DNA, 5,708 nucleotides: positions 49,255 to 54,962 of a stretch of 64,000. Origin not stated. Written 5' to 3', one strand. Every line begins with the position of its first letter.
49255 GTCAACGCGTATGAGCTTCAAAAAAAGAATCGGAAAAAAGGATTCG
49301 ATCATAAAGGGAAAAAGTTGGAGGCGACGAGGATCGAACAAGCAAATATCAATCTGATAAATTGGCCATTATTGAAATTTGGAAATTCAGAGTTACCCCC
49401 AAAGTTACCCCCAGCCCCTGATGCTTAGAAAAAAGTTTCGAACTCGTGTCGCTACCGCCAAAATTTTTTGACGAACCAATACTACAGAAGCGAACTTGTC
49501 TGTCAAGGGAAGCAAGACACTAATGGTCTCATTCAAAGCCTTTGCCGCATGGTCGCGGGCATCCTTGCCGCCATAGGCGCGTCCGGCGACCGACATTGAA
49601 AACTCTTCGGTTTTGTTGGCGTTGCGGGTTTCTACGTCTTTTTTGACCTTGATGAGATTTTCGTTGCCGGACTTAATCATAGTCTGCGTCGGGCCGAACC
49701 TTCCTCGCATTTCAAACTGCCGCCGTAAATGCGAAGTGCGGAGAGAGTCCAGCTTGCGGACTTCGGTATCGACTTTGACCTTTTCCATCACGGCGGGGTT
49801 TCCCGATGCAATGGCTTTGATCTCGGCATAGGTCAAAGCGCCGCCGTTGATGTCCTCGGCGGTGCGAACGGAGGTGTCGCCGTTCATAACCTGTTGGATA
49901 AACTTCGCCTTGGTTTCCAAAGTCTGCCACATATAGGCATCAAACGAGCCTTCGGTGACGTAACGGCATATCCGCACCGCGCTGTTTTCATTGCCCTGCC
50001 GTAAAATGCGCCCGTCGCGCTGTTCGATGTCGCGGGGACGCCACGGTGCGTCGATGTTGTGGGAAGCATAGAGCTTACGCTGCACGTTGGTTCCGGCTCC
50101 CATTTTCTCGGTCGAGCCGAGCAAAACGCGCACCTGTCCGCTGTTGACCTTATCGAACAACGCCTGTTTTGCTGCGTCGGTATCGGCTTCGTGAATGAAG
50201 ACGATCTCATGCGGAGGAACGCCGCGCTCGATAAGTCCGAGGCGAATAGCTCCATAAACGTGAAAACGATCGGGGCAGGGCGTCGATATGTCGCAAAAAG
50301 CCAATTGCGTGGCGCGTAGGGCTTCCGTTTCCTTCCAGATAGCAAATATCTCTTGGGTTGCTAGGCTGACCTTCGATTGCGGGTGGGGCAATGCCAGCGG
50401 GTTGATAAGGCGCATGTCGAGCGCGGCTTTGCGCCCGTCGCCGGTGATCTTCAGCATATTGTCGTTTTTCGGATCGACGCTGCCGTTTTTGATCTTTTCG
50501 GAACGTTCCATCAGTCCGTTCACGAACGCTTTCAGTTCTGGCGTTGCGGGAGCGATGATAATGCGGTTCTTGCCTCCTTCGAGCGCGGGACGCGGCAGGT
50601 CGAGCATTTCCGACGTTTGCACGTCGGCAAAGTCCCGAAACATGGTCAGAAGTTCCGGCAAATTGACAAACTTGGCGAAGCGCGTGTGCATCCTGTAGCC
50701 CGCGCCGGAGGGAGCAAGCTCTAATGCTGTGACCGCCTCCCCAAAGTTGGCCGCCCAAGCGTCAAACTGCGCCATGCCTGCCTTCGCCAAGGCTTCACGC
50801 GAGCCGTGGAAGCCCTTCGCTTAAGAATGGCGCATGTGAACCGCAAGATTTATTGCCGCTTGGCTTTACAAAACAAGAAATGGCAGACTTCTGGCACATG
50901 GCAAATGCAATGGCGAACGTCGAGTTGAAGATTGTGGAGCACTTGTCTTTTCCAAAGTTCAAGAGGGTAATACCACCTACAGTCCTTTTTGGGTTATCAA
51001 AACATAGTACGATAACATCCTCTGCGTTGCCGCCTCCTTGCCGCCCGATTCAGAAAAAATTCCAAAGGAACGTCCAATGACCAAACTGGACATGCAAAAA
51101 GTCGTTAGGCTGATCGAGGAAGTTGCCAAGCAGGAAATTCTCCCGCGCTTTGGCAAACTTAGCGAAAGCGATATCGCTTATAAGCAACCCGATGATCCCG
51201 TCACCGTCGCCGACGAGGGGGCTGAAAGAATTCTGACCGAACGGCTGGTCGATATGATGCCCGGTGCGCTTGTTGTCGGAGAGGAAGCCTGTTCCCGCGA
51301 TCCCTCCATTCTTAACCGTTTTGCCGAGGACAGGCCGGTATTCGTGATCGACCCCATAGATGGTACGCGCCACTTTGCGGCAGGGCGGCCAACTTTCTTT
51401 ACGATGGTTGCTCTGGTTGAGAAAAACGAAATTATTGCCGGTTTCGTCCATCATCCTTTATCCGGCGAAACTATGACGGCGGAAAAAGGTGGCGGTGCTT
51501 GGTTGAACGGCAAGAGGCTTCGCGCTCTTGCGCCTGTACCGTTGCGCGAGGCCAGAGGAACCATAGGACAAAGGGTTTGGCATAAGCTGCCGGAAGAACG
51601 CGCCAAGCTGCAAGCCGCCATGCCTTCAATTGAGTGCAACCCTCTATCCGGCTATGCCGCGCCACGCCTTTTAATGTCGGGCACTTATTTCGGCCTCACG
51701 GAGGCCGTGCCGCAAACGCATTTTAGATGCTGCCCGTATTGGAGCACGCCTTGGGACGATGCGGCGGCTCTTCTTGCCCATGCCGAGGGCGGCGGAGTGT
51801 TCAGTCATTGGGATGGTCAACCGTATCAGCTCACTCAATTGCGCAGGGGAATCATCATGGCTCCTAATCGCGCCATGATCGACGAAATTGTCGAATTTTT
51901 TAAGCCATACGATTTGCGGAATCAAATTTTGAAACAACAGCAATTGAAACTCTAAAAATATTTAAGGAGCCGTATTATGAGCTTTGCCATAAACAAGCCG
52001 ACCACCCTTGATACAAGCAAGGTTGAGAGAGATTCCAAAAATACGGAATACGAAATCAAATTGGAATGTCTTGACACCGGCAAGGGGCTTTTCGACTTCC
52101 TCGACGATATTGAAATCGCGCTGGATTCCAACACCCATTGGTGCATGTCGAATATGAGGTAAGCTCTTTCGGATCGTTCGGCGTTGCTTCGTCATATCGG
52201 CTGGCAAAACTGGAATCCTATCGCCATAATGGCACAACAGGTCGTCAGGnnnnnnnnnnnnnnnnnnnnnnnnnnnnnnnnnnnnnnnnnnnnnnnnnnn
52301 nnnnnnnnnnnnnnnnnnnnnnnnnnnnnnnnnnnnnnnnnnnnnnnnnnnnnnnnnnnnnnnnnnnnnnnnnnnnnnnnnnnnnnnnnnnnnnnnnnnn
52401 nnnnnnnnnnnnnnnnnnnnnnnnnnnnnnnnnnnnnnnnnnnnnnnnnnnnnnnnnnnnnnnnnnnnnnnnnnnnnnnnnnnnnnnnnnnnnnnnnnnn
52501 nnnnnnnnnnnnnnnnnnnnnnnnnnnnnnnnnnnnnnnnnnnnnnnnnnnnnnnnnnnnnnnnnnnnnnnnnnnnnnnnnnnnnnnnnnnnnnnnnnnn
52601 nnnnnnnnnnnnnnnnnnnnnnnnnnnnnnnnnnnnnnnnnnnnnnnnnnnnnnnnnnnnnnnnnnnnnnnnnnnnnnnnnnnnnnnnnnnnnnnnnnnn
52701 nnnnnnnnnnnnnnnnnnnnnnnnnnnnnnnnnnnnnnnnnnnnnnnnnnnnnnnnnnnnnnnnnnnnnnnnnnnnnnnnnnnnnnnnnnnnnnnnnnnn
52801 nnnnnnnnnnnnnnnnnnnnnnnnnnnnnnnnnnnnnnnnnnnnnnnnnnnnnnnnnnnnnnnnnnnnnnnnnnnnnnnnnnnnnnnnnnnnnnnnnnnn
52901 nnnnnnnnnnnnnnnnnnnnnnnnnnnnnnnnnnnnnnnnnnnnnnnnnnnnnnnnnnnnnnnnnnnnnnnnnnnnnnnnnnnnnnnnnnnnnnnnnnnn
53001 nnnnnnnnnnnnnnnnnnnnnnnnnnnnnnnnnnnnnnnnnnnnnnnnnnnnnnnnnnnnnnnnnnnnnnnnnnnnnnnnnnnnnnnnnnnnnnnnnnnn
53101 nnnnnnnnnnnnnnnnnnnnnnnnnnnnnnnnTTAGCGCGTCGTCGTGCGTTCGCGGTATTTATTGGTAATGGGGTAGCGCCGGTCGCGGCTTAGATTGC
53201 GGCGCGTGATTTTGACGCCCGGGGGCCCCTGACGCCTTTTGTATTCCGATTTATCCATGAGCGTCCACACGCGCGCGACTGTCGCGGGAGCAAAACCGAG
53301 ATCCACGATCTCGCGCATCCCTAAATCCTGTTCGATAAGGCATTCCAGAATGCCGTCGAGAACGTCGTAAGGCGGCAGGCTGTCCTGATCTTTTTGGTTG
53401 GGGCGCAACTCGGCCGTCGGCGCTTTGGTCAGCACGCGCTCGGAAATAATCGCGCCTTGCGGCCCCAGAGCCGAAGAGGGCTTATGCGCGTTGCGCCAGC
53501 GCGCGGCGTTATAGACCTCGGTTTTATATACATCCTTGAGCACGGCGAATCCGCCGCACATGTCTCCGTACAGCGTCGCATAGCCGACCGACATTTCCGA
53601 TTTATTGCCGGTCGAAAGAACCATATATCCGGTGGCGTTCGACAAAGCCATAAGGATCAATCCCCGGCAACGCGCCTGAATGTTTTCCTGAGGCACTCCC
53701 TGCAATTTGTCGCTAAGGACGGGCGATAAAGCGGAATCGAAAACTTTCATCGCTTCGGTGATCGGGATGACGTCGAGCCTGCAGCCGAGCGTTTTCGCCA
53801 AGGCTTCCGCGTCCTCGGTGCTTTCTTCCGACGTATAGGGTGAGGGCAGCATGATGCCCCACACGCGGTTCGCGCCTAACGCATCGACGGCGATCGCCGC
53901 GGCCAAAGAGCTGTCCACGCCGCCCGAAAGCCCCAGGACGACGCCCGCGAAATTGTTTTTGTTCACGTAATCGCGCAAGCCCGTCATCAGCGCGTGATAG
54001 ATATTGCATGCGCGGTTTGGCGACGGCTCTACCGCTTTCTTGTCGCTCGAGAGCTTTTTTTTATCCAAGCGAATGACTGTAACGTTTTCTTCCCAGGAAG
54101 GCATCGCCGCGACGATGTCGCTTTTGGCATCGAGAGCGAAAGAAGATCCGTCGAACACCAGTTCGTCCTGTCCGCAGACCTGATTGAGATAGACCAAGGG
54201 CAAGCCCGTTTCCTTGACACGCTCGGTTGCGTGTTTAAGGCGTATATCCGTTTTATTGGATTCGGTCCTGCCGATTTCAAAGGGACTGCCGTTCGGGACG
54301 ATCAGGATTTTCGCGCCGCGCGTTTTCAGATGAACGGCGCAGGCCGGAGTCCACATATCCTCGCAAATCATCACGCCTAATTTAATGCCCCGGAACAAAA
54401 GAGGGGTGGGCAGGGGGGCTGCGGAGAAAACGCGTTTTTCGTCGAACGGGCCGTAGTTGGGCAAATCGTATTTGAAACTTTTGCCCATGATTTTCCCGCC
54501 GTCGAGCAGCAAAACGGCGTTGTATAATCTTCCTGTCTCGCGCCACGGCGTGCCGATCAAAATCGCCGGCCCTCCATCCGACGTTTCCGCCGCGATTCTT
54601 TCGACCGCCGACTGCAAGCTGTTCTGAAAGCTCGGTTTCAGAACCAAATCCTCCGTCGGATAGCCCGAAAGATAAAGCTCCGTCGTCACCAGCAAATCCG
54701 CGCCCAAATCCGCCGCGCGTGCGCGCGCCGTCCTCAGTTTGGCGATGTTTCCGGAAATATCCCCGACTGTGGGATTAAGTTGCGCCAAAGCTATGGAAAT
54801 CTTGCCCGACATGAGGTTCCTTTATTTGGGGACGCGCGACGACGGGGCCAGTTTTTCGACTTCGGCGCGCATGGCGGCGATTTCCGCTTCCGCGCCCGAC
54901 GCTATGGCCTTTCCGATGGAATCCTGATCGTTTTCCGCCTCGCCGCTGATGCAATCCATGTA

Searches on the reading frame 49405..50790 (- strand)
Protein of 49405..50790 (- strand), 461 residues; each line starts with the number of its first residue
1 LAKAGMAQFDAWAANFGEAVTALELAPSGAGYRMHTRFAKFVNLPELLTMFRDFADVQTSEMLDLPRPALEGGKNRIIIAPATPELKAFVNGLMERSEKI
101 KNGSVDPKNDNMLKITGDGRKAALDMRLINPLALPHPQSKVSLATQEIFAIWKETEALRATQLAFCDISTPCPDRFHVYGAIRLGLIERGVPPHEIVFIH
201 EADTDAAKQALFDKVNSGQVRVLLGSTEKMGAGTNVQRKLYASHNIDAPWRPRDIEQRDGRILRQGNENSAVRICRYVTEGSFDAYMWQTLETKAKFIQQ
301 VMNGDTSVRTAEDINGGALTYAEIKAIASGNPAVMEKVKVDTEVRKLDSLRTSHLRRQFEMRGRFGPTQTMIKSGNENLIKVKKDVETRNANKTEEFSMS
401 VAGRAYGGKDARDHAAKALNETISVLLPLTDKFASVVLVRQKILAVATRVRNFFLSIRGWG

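Call 65: search_protein_families(library=pfam, max_evalue=0.001, proteins=[window:49405-50790:-])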
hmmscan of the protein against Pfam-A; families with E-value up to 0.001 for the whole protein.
window:49405-50790:- (461 aa): 1 family
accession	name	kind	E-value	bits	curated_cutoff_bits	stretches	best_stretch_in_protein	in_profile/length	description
PF00271.37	Helicase_C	-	4.2e-05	24.2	23.5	1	194-266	40-110/110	Helicase conserved C-terminal domain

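Call 86: search_protein_families(library=padloc, max_evalue=0.001, proteins=[window:49405-50790:-])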
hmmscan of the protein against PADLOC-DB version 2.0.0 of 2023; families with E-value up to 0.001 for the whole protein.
window:49405-50790:- (461 aa): 15 families
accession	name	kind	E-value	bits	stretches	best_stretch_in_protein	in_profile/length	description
PDLC02621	DrmD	-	3e-11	40.3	1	204-308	563-663/1040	DrmD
PDLC02504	BrxHI|BrxHII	-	8.9e-11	38.5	1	194-337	511-650/971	BrxHII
PDLC02634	DrmD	-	1.1e-09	34.7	1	212-302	531-619/900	DrmD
PDLC00659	HmaA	-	1.2e-08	31.3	1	209-395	556-731/1176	SNF2 helicase / DEAD-box helicase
PDLC02500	BrxHI|BrxHII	-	7.3e-08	29.4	1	218-336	528-642/933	BrxHI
PDLC02633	DrmD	-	1.8e-07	27.6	1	201-308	565-670/839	DrmD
PDLC02193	PLD_Helicase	-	1.4e-06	24.7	1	208-294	742-826/905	-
PDLC02623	DrmD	-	1.5e-06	24.2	1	208-301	567-659/1040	DrmD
PDLC02572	DrmA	-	2.3e-06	23.8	1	203-280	560-636/1043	DrmA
PDLC02619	DrmD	-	3.1e-06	23.6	1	220-302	490-570/872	DrmD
PDLC02632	DrmD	-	5.9e-06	23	1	179-286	547-645/662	DrmD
PDLC02624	DrmD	-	3.8e-05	20.4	1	177-281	386-481/652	DrmD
PDLC02629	DrmD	-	0.00019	18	1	177-281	6-101/508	DrmD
PDLC02625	DrmD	-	0.0002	18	1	201-301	305-403/792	DrmD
PDLC02853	DpdE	-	0.00023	17.3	1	220-304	553-638/985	DpdE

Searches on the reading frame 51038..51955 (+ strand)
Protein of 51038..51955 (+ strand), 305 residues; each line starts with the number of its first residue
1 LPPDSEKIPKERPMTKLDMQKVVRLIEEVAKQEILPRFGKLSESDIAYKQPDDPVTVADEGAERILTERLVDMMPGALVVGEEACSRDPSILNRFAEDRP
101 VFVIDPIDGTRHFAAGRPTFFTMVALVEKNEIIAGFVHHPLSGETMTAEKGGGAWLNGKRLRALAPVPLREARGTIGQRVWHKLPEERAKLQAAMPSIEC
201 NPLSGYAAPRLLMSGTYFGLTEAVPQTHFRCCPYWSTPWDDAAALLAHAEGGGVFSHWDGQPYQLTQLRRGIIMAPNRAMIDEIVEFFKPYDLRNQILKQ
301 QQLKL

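Call 65: search_protein_families(library=pfam, max_evalue=0.001, proteins=[window:51038-51955:+])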
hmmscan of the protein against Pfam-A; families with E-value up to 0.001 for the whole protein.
window:51038-51955:+ (305 aa): 1 family
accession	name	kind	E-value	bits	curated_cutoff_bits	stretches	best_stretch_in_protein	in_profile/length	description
PF00459.30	Inositol_P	-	1.1e-35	124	27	1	29-284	15-262/271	Inositol monophosphatase family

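Call 86: search_protein_families(library=padloc, max_evalue=0.001, proteins=[window:51038-51955:+])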
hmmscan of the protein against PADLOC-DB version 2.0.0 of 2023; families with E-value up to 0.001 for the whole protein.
window:51038-51955:+ (305 aa): 0 families

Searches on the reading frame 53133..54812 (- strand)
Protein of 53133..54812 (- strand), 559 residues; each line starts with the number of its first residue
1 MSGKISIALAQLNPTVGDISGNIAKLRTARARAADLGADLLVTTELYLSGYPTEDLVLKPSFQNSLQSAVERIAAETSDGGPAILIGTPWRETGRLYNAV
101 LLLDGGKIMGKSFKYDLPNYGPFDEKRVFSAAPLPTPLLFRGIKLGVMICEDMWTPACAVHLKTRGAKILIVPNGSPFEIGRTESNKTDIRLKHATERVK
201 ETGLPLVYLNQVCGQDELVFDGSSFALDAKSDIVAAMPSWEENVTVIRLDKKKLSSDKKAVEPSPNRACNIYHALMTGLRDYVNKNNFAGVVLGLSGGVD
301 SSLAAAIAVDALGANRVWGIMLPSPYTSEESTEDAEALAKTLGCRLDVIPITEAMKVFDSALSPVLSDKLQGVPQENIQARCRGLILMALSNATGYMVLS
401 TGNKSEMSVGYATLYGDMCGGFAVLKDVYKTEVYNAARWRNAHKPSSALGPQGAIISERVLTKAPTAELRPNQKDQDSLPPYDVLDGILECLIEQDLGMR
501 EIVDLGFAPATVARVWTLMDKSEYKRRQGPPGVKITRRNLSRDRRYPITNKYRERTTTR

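Call 9: find_encoding_contigs(protein=window:53133-54812:-, flank=10000, max_places=10)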
Protein window:53133-54812:- (559 aa): 4 contigs read that carry it; 2 places shown.
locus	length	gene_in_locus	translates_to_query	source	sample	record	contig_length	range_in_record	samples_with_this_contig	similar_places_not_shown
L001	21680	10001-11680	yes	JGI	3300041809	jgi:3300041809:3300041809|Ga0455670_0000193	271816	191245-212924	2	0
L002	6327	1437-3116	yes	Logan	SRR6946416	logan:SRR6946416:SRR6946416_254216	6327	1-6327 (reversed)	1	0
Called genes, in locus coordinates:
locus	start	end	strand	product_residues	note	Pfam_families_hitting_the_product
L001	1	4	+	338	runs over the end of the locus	-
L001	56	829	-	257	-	-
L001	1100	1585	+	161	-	PF04326:SLFN_AlbA_2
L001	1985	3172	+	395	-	PF00589:Phage_integrase, PF11917:DUF3435 (faint)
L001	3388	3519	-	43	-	-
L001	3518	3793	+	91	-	PF01313:Bac_export_3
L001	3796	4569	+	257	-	PF01311:Bac_export_1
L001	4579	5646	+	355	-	PF01312:Bac_export_2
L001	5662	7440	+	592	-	PF13432:TPR_16 (weak), PF14559:TPR_19, PF23914:TPR_CcmH_CycH (weak), PF07719:TPR_2 (weak), PF13414:TPR_11 (weak), PF13432:TPR_16 (weak), PF14559:TPR_19 (weak), PF13414:TPR_11, +16 more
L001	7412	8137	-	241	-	PF04366:Ysc84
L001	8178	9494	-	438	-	PF00206:Lyase_1, PF10397:ADSL_C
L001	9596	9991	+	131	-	-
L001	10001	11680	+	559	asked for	PF00795:CN_hydrolase, PF02540:NAD_synthase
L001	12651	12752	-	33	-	-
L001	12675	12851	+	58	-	-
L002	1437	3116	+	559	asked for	PF00795:CN_hydrolase, PF02540:NAD_synthase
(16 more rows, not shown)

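Call 14: find_related_loci(query=window:53133-54812:-, collection=genome_contigs, flank=6000)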
Query window:53133-54812:- (559 aa) in genome_contigs; peptide patterns used: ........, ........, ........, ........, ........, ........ (x = any residue, [..] = any of these).
600 stretches matched a pattern (row limit reached: there are more); 580 encode a relative of the query (tblastn E <= 1e-3); the best 80 are kept; 80 distinct loci.
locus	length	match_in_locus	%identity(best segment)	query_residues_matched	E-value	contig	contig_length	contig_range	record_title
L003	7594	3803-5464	80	1-559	0e+0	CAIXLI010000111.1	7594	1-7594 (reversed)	MAG: uncultured proteobacterium isolate I2_bin-054 genome assembly, contig: bin-054:111/228, whole genome shotgun sequen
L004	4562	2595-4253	74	1-559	0e+0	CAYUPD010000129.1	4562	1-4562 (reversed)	MAG TPA_asm: uncultured Rhodospirillaceae bacterium isolate SRP192927_co3_142 genome assembly, contig: NODE_57605_length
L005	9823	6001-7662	76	1-559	0e+0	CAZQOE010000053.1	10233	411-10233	MAG TPA_asm: uncultured Rhodospirillaceae bacterium isolate SRP192927_co1_332 genome assembly, contig: NODE_16020_length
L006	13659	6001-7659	69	2-559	0e+0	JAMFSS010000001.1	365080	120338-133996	MAG: Alphaproteobacteria bacterium isolate NGEE_A_bin20 k127_43140, whole genome shotgun sequence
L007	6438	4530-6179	71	1-555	0e+0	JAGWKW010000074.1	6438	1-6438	MAG: Alphaproteobacteria bacterium isolate REEB170 contig-150_16919, whole genome shotgun sequence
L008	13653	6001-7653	64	1-554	0e+0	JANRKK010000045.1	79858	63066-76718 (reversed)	MAG: Alphaproteobacteria bacterium isolate bins.322 k141_3243494, whole genome shotgun sequence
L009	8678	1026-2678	64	1-554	0e+0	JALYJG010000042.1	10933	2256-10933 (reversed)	MAG: Pseudomonadota bacterium isolate HIE bin45 SD1477_NODE_710_length_10933_cov_1.010272, whole genome shotgun sequence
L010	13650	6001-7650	60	1-552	0e+0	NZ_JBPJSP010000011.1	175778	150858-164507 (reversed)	Azospirillum sp. ST 5-10 ST5-10_scaffold11, whole genome shotgun sequence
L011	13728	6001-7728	60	1-555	0e+0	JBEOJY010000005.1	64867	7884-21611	MAG: Bdellovibrionales bacterium isolate mt_II.17 NODE_62_length_64867_cov_23.949948, whole genome shotgun sequence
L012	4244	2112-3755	58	1-552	0e+0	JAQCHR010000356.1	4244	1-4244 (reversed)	MAG: Proteobacteria bacterium isolate casp40-mb.248 NODE_47117_length_4244_cov_0.068034, whole genome shotgun sequence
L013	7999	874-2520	60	1-552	0e+0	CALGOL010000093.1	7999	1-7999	MAG TPA_asm: uncultured Azospirillum sp. isolate SRR1506951_bin.8_CONCOCT_v1.1_MAG genome assembly, contig: ERZ761605.29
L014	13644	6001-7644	57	1-552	0e+0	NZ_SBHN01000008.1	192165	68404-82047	Telmatospirillum sp. J64-1 Scaffold8, whole genome shotgun sequence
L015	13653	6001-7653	60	1-553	0e+0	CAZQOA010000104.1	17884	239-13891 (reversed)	MAG TPA_asm: uncultured Rhizobiaceae bacterium isolate SRP193066_co1_42 genome assembly, contig: NODE_3014_length_17884_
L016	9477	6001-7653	57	1-554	0e+0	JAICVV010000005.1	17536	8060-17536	MAG: Alphaproteobacteria bacterium isolate LS_FP_2_bin.11 k141_657623_length_17536_cov_19.6608, whole genome shotgun seq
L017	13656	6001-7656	58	1-555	0e+0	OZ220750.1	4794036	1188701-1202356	MAG: Alphaproteobacteria bacterium isolate e85b98a5-d515-444b-a553-27111d8e7dd0 genome assembly, chromosome: 1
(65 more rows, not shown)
